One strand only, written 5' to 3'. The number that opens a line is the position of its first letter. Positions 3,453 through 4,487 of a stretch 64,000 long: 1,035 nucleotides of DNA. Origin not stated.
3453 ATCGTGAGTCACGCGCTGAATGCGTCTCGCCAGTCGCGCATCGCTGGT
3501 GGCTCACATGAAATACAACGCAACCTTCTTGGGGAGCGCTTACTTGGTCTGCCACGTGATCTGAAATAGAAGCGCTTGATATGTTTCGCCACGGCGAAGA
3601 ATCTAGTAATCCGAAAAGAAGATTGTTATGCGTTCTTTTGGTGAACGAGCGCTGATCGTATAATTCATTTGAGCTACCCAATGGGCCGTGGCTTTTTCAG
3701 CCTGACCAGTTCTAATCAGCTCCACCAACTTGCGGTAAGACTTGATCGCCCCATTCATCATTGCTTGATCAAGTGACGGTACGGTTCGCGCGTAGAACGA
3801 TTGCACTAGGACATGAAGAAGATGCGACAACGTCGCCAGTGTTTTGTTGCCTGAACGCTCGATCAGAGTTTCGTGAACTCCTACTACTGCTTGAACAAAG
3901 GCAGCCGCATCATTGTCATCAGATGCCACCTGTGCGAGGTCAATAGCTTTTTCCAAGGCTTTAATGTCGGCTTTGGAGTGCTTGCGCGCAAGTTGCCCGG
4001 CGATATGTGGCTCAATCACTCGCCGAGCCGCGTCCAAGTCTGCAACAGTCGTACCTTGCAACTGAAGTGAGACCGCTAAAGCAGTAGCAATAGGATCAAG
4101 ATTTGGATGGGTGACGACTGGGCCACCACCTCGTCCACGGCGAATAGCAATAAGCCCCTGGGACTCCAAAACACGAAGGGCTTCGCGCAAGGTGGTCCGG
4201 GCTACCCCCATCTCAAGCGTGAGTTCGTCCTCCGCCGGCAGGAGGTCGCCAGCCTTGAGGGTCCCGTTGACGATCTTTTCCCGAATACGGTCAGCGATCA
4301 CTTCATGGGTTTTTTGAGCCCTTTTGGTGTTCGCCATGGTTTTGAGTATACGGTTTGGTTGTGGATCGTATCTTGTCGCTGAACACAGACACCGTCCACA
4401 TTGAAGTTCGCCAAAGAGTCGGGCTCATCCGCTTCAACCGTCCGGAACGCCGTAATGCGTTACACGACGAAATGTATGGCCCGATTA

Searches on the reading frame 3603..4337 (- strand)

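Call 11: search_protein_families(library=pfam, proteins=[window:3603-4337:-])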
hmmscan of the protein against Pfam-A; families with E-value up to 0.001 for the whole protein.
window:3603-4337:- (244 aa): 3 families
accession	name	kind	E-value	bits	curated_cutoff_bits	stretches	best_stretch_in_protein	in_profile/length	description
PF00392.27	GntR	-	4.6e-18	65.1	27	1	12-70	3-61/64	Bacterial regulatory proteins, gntR family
PF07729.17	FCD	-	1.2e-17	64.9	24.3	1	103-220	4-119/125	FCD domain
PF02082.26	Rrf2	-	0.00094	19.8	30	0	37-77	27-67/132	Iron-dependent Transcriptional regulator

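Call 20: search_protein_families(library=ncbifam, proteins=[window:3603-4337:-], max_evalue=0.01)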
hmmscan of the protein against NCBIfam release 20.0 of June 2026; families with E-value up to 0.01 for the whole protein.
window:3603-4337:- (244 aa): 30 families (the best 25 are shown)
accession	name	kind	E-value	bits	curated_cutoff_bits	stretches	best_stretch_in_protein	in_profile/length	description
NF003011.0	PRK03837.1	subfamily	1.2e-24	87.2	260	1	8-224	12-226/241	transcriptional regulator NanR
NF007741.0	PRK10421.1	equivalog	4.2e-20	72.2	311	1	8-227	6-229/262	transcriptional regulator LldR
NF007001.0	PRK09464.1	equivalog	1.6e-19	70.5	330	1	5-218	6-219/254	pyruvate dehydrogenase complex transcriptional repressor PdhR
NF007442.0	PRK09990.1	equivalog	1.3e-18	67.4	301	1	4-184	5-187/256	transcriptional regulator GlcC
TIGR03338.1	phnR_burk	equivalog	1.9e-17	63.6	271.5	2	103-222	87-204/212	phosphonate utilization associated transcriptional regulator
NF008571.0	PRK11523.1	equivalog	5.8e-13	48.9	396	1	8-138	7-134/258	transcriptional regulator ExuR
NF007588.0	PRK10225.1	equivalog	6.1e-13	48.6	442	1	3-136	3-133/257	Uxu operon transcriptional regulator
NF003444.0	PRK04984.1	equivalog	1.2e-12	47.9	189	1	16-218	14-210/239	fatty acid metabolism transcriptional regulator FadR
TIGR02018.2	his_ut_repres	equivalog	1.2e-12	47.7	220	1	12-78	2-66/226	histidine utilization transcriptional repressor HutC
TIGR02325.1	C_P_lyase_phnF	equivalog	2.7e-12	46.7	156.8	1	11-71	10-70/238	phosphonate metabolism transcriptional regulator PhnF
NF007292.0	PRK09764.1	equivalog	3.1e-12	46.2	281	1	11-69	7-65/240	GntR family transcriptional regulator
NF052290.2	MocR_like_YczR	exception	3.1e-12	45.9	487.4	1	6-118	16-124/458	MocR-like transcription factor YczR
TIGR02812.1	fadR_gamma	equivalog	4.7e-12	46.1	249.2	1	17-217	14-208/235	fatty acid metabolism transcriptional regulator FadR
TIGR02404.1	trehalos_R_Bsub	equivalog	3.5e-11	43.2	211.95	1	12-84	3-75/233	trehalose operon repressor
TIGR03337.1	phnR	equivalog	1.7e-09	37.8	296.75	1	13-71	5-62/231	phosphonate utilization transcriptional regulator PhnR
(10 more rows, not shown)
